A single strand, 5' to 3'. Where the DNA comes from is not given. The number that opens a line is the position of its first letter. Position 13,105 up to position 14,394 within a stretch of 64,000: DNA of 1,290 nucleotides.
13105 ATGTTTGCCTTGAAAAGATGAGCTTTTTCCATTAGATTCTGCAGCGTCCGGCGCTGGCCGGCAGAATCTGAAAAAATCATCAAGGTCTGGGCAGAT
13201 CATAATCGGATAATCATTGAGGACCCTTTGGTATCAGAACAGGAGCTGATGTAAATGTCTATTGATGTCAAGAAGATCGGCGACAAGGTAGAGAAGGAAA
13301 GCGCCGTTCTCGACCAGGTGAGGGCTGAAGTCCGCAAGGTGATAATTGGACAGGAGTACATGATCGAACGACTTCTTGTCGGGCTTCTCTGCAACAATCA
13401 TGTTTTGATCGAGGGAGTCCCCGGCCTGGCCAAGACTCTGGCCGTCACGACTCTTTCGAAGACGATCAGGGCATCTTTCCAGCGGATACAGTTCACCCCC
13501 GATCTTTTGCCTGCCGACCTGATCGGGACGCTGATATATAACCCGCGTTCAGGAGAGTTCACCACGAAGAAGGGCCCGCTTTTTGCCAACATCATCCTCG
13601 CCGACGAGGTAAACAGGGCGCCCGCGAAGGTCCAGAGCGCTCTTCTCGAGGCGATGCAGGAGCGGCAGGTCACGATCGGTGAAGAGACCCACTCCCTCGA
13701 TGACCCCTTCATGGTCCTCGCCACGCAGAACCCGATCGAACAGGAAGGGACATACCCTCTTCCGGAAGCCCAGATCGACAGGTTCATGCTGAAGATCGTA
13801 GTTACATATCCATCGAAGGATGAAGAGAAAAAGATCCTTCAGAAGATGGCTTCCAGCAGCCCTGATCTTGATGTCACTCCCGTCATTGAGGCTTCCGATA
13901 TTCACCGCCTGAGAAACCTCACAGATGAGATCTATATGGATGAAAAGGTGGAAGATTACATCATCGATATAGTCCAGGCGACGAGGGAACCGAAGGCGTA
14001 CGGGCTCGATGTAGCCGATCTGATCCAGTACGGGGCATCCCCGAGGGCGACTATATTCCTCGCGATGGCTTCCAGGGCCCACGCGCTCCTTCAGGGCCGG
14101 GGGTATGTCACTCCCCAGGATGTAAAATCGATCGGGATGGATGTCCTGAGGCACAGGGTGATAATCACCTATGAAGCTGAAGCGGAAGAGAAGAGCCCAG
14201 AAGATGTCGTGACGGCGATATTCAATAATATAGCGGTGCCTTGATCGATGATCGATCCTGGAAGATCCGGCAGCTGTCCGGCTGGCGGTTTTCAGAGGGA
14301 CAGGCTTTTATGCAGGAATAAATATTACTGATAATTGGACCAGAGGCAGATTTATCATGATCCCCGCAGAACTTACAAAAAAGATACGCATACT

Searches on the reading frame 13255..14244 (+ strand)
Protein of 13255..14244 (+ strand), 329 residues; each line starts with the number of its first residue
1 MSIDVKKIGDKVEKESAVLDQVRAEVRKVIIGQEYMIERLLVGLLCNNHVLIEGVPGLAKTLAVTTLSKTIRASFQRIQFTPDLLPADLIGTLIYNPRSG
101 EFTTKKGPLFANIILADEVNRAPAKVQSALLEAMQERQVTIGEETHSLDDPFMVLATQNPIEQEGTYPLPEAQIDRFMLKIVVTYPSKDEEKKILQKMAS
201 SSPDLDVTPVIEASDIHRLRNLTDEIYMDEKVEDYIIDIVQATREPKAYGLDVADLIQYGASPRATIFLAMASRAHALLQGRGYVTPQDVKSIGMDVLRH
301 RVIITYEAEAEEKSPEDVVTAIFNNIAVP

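Call 67: search_protein_families(library=pfam, proteins=[window:13255-14244:+], max_evalue=0.00001)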
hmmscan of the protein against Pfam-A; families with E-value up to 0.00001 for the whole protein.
window:13255-14244:+ (329 aa): 6 families
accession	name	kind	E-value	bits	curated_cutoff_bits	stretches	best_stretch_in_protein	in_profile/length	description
PF07726.17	AAA_3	-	2.2e-65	218.9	27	1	49-179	1-131/131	ATPase family associated with various cellular activities (AAA)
PF17863.7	AAA_lid_2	-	4.7e-22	77.9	22.7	1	254-321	6-73/74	AAA lid domain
PF20030.5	bpMoxR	-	8.5e-17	61.4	27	1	19-218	3-202/205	MoxR domain in the MoxR-vWA-beta-propeller ternary systems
PF07728.20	AAA_5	-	1.2e-15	58.2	22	1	49-177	1-139/139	AAA domain (dynein-related subfamily)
PF05496.18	RuvB_N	-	9.1e-08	32.4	27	0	48-141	34-115/159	Holliday junction DNA helicase RuvB P-loop domain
PF00493.29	MCM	-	9.7e-06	25.3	23.3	0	45-162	55-175/224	MCM P-loop domain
